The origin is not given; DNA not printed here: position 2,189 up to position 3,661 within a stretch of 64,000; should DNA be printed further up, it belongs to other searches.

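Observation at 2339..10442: Eight-gene operon linking a partner-switching module to a (p)ppGpp hydrolase, an APH-like kinase and guanine deaminase, with no sigma factor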

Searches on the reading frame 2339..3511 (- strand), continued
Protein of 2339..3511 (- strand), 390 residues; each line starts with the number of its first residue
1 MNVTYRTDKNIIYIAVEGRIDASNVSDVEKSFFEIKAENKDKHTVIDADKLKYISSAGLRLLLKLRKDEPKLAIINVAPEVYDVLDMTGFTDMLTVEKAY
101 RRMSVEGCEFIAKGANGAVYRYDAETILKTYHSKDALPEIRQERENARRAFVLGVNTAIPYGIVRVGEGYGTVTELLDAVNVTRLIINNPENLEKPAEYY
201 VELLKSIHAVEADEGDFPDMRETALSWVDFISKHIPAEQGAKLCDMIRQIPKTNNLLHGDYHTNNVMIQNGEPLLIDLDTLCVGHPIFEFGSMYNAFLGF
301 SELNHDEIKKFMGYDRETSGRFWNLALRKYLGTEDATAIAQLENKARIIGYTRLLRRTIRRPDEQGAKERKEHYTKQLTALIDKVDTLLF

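Call 68: search_protein_families(library=pfam, proteins=[L008:7493-8365:+, L038:11551-12471:+, L079:11178-12146:+, L057:4487-6235:+, L061:7002-8741:+, L013:8358-10004:+, L038:8325-9971:+, L008:8359-9579:+, L017:11176-12366:+, L004:11164-12090:+], max_evalue=0.001)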
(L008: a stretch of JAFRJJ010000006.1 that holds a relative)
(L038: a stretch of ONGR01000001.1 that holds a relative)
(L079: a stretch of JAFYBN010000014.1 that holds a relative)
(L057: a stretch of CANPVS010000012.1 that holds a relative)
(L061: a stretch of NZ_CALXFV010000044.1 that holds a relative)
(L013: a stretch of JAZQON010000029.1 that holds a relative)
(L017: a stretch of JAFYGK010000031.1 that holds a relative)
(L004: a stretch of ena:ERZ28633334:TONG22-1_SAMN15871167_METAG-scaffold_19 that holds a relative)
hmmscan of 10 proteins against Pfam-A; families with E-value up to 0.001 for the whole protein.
L008:7493-8365:+ (290 aa): 1 family
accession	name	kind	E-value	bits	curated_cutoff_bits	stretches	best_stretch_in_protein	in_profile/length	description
PF02811.25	PHP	-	2.1e-07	31.8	26.4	1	8-101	1-98/164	PHP domain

L038:11551-12471:+ (306 aa): 1 family
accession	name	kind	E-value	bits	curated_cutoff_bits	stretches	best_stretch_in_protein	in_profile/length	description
PF02811.25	PHP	-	3.2e-06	28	26.4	1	9-48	1-43/164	PHP domain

L079:11178-12146:+ (322 aa): 1 family
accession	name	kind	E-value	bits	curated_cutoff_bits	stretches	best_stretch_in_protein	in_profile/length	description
PF02811.25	PHP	-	5.2e-08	33.8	26.4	1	33-121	1-71/164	PHP domain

L057:4487-6235:+ (582 aa): 2 families
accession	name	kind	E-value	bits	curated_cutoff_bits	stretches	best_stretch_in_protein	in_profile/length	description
PF01554.23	MatE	-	6.3e-21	75.2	24.9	2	41-179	14-151/161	MatE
PF13581.12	HATPase_c_2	-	5.2e-06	26.9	27.4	1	467-578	4-123/127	Histidine kinase-like ATPase domain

L061:7002-8741:+ (579 aa): 2 families
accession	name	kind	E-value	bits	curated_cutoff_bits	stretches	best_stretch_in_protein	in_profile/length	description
PF01554.23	MatE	-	1.2e-30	106.8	24.9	2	19-181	1-159/161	MatE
PF13581.12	HATPase_c_2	-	6.7e-09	36.3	27.4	1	454-577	2-125/127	Histidine kinase-like ATPase domain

L013:8358-10004:+ (548 aa): 1 family
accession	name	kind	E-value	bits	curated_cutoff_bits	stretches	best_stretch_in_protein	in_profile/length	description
PF00375.23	SDF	-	6.1e-63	213.6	27.9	1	140-510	5-372/387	Sodium:dicarboxylate symporter family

L038:8325-9971:+ (548 aa): 1 family
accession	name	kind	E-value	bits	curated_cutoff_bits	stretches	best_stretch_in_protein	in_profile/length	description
PF00375.23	SDF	-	3.8e-32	112.2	27.9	1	148-521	5-374/387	Sodium:dicarboxylate symporter family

L008:8359-9579:+ (406 aa): 1 family
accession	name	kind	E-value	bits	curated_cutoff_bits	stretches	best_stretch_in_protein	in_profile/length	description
PF02698.23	DUF218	-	2.2e-26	92.8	27.6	1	225-374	1-133/133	DUF218 domain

L017:11176-12366:+ (396 aa): 1 family
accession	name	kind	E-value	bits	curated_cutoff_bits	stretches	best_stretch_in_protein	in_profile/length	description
PF02698.23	DUF218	-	8e-26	91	27.6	1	221-368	1-133/133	DUF218 domain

L004:11164-12090:+ (308 aa): 0 families

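Call 69: search_solved_structures(query=L008:7493-8365:+, max_evalue=0.01)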
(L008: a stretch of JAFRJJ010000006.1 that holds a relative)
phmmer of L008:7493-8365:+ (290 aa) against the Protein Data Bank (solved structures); distinct sequences matched with E-value up to 0.01: 6.
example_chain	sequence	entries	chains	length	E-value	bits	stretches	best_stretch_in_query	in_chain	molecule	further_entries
3e0f_A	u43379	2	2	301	4.2e-33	118.2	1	8-275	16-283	Putative Metal-dependent Phosphoesterase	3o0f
9etk_A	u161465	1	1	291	5.8e-18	68.5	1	6-265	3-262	Metal-dependent phosphoesterases (PHP family)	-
2yb1_A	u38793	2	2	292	1.1e-14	57.7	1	6-257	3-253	AMIDOHYDROLASE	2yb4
4rv1_A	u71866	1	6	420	4.3e-11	45.9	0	173-191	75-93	Engineered Protein OR497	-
7ug9_A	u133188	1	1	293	8.5e-11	44.9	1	5-263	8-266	5'-3' exoribonuclease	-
4hxt_A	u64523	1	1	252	1.4e-06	31.1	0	173-191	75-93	De Novo Protein OR329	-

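Call 70: search_protein_families(library=ncbifam, proteins=[L008:7493-8365:+, L038:11551-12471:+, L079:11178-12146:+, L061:7002-8741:+, L013:8358-10004:+, L008:8359-9579:+], max_evalue=0.001)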
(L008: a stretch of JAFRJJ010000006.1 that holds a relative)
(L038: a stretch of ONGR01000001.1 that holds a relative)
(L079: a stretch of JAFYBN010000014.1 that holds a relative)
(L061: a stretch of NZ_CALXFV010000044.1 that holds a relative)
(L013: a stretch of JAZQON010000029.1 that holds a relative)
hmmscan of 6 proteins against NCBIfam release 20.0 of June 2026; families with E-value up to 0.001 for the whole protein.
L008:7493-8365:+ (290 aa): 7 families
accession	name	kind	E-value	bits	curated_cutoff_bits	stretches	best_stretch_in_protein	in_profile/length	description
NF041577.1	nside_bi_sphtase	equivalog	3.8e-31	108.3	400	1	6-264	3-261/276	3',5'-nucleoside bisphosphate phosphatase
NF047791.1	RNaseRnm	equivalog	1.3e-27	96.8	375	1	7-265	3-261/275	RNase RNM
NF041661.1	Cycl_ph_dihydrol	equivalog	6.9e-23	81.3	500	1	8-258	1-248/259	phosphoribosyl 1,2-cyclic phosphate 1,2-diphosphodiesterase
NF038032.1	CehA_McbA_metalo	domain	6.2e-11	42.3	80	1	6-69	4-68/315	CehA/McbA family metallohydrolase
NF045780.1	TrlF_fam_ATP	equivalog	6.9e-06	25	350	1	6-81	7-94/944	TrlF family AAA-like ATPase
NF004981.0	PRK06361.1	equivalog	9.4e-05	21.9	117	1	7-54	2-50/217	histidinol phosphate phosphatase domain-containing protein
NF006375.0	PRK08609.1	equivalog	0.00046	18.9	426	1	7-43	337-373/571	DNA polymerase/3'-5' exonuclease PolX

L038:11551-12471:+ (306 aa): 8 families
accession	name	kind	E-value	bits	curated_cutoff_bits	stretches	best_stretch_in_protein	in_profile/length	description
NF041577.1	nside_bi_sphtase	equivalog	2.8e-29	102.1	400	1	7-260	3-255/276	3',5'-nucleoside bisphosphate phosphatase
NF047791.1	RNaseRnm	equivalog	8.9e-28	97.3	375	1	8-264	3-259/275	RNase RNM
NF041661.1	Cycl_ph_dihydrol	equivalog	7e-25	87.8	500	1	9-258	1-247/259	phosphoribosyl 1,2-cyclic phosphate 1,2-diphosphodiesterase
NF038032.1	CehA_McbA_metalo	domain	4.4e-11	42.8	80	1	7-87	4-81/315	CehA/McbA family metallohydrolase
NF045780.1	TrlF_fam_ATP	equivalog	1.5e-09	37.1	350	1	4-83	4-95/944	TrlF family AAA-like ATPase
NF004981.0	PRK06361.1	equivalog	7.3e-05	22.2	117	1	8-51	2-46/217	histidinol phosphate phosphatase domain-containing protein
NF006702.0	PRK09248.1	domain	0.00017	21.1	264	0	7-44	4-42/246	PHP domain-containing protein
NF006375.0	PRK08609.1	equivalog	0.00022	19.9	426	1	8-44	337-373/571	DNA polymerase/3'-5' exonuclease PolX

L079:11178-12146:+ (322 aa): 8 families
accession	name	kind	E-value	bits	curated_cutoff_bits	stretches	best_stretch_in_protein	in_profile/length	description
NF041577.1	nside_bi_sphtase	equivalog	1.2e-33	116.5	400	1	30-288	2-260/276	3',5'-nucleoside bisphosphate phosphatase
NF047791.1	RNaseRnm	equivalog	3.6e-32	111.7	375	1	32-289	3-260/275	RNase RNM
NF041661.1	Cycl_ph_dihydrol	equivalog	6.2e-19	68.3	500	1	33-281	1-246/259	phosphoribosyl 1,2-cyclic phosphate 1,2-diphosphodiesterase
NF038032.1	CehA_McbA_metalo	domain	9.5e-12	45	80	1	31-112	4-82/315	CehA/McbA family metallohydrolase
NF045780.1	TrlF_fam_ATP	equivalog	8.7e-08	31.3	350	1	30-112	6-99/944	TrlF family AAA-like ATPase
NF004981.0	PRK06361.1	equivalog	1.1e-05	24.9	117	1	32-75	2-45/217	histidinol phosphate phosphatase domain-containing protein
NF006375.0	PRK08609.1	equivalog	8e-05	21.4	426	1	31-68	336-373/571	DNA polymerase/3'-5' exonuclease PolX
NF006702.0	PRK09248.1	domain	8.1e-05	22.2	264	1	28-68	1-42/246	PHP domain-containing protein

L061:7002-8741:+ (579 aa): 8 families
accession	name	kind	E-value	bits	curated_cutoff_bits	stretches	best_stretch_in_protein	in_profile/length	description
NF007130.1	PRK09575.1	equivalog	2.5e-35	122.6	445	1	11-434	6-430/435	MATE family efflux transporter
TIGR00797.1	matE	subfamily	2.3e-34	119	147.4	1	29-415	11-396/396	MATE family efflux transporter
NF000217.1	MATE_multi_FepA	equivalog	9.4e-24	84.2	900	1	10-425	14-427/443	multidrug efflux MATE transporter FepA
NF041801.1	MATE_SolL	equivalog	1.3e-14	53.9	780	1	15-428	24-441/458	solanimycin export family MATE transporter SolL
NF000131.1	MATE_multi_MepA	equivalog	2.1e-09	37.1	850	1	33-428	38-429/451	multidrug efflux MATE transporter MepA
NF052396.1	MATE_WgkD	equivalog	3.4e-09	36.2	510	1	47-315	38-304/428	tryglysin-associated MATE efflux transporter WgkD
NF007690.0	PRK10367.1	equivalog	1.7e-05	23.9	409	1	13-433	11-429/441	MATE family efflux transporter DinF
NF007562.1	PRK10189.1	equivalog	0.00082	18.2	465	1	27-168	43-182/470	EmmdR/YeeO family multidrug/toxin efflux MATE transporter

L013:8358-10004:+ (548 aa): 3 families
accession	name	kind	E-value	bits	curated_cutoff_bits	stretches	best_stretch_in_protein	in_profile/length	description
NF002461.0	PRK01663.1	subfamily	1e-20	74.2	513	1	139-502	8-378/428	C4-dicarboxylate transporter DctA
NF009587.0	PRK13027.1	subfamily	7.8e-20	71.1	570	1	136-502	9-379/442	C4-dicarboxylate transporter DctA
NF008440.0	PRK11283.1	equivalog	2.2e-18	66.3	638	1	140-509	12-395/437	glutamate/aspartate:proton symporter GltP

L008:8359-9579:+ (406 aa): 0 families

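Call 74: search_protein_families(library=pfam, alignment_id=A5, max_evalue=0.00001)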
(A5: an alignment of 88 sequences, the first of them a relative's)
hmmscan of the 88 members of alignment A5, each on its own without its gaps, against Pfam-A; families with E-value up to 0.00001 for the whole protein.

A. member 1, L007:2450-4852:+ (800 aa): 1 family
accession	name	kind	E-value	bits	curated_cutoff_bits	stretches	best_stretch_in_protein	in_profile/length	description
PF03415.19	Peptidase_C11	-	2.8e-44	152.6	25.8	1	149-460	1-308/359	Clostripain family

B. families by the number of members that match (of 88 scanned): 66 families (the first 25 are shown)
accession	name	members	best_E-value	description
PF02811.25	PHP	11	3.1e-09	PHP domain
PF00375.23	SDF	7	5.5e-74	Sodium:dicarboxylate symporter family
PF01554.23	MatE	7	4.2e-36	MatE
PF01442.23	Apolipoprotein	7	5.8e-16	Apolipoprotein A1/A4/E domain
PF13581.12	HATPase_c_2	7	1.9e-09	Histidine kinase-like ATPase domain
PF01136.24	Peptidase_U32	6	1.2e-70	Peptidase family U32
PF12392.13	DUF3656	6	8.4e-19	Collagenase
PF00300.27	His_Phos_1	3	1.2e-77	Histidine phosphatase superfamily (branch 1)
PF00551.24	Formyl_trans_N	3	5.9e-15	Formyl transferase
PF00128.31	Alpha-amylase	2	6.3e-152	Alpha amylase, catalytic domain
PF00005.33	ABC_tran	2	1.5e-34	ABC transporter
PF02698.23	DUF218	2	2.1e-27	DUF218 domain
PF00768.25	Peptidase_S11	2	3.8e-27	D-alanyl-D-alanine carboxypeptidase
PF04892.17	VanZ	2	5.6e-20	VanZ like family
PF13354.11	Beta-lactamase2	2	4.9e-06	Beta-lactamase enzyme family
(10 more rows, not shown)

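Call 78: search_protein_families(library=pfam, proteins=[L014:12620-13624:+, L014:13628-14791:+, L011:6662-7252:+, L013:7589-8266:+, L029:8975-9976:+, L018:11187-11750:+, L035:1468-2169:+, L058:11193-11846:+, L072:9022-9963:+, L078:11669-12313:+], max_evalue=0.001)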
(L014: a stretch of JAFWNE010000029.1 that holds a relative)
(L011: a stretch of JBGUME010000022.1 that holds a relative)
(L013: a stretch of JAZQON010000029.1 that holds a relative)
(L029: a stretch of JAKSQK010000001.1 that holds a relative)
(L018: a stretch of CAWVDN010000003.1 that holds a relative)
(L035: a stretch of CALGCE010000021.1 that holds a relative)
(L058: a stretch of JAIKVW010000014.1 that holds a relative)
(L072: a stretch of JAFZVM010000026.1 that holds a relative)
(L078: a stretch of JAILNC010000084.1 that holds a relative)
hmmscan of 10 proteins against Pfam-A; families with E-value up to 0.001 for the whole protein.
L014:12620-13624:+ (334 aa): 4 families
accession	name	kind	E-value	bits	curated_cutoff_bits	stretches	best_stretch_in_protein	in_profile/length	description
PF02826.25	2-Hacid_dh_C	-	7.3e-59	198.6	25.1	1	125-303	2-178/178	D-isomer specific 2-hydroxyacid dehydrogenase, NAD binding domain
PF00389.36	2-Hacid_dh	-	7.6e-24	84.3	24.6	1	34-334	14-134/134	D-isomer specific 2-hydroxyacid dehydrogenase, catalytic domain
PF03446.21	NAD_binding_2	-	0.00018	22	21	0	168-269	3-110/161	NAD binding domain of 6-phosphogluconate dehydrogenase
PF00670.27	AdoHcyase_NAD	-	0.00033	21.3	27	0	162-251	21-109/162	S-adenosyl-L-homocysteine hydrolase, NAD binding domain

L014:13628-14791:+ (387 aa): 1 family
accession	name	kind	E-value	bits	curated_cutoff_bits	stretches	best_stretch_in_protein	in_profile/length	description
PF02595.20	Gly_kinase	-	9.4e-134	446.4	23.3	1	4-370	2-369/372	Glycerate kinase family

L011:6662-7252:+ (196 aa): 1 family
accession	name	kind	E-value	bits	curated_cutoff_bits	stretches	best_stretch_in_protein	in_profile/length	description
PF06177.16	QueT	-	8.1e-45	153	33.7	1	40-182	1-139/141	QueT transporter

L013:7589-8266:+ (225 aa): 1 family
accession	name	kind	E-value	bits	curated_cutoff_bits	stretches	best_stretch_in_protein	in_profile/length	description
PF01987.23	AIM24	-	3.1e-72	243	25.7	1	3-208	1-205/205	Mitochondrial biogenesis AIM24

L029:8975-9976:+ (333 aa): 0 families

L018:11187-11750:+ (187 aa): 0 families

L035:1468-2169:+ (233 aa): 1 family
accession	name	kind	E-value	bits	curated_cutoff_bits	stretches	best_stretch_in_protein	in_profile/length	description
PF01592.21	NifU_N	-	0.00031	21.3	22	1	57-113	39-95/127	NifU-like N terminal domain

L058:11193-11846:+ (217 aa): 1 family
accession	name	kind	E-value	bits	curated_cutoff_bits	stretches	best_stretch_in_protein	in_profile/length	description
PF01427.22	Peptidase_M15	-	5.7e-39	134.4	27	1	11-210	2-198/199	D-ala-D-ala dipeptidase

L072:9022-9963:+ (313 aa): 1 family
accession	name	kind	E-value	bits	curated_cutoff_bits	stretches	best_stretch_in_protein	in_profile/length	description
PF08867.16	FRG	-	5.5e-13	50.1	25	1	51-154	3-92/94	FRG domain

L078:11669-12313:+ (214 aa): 0 families
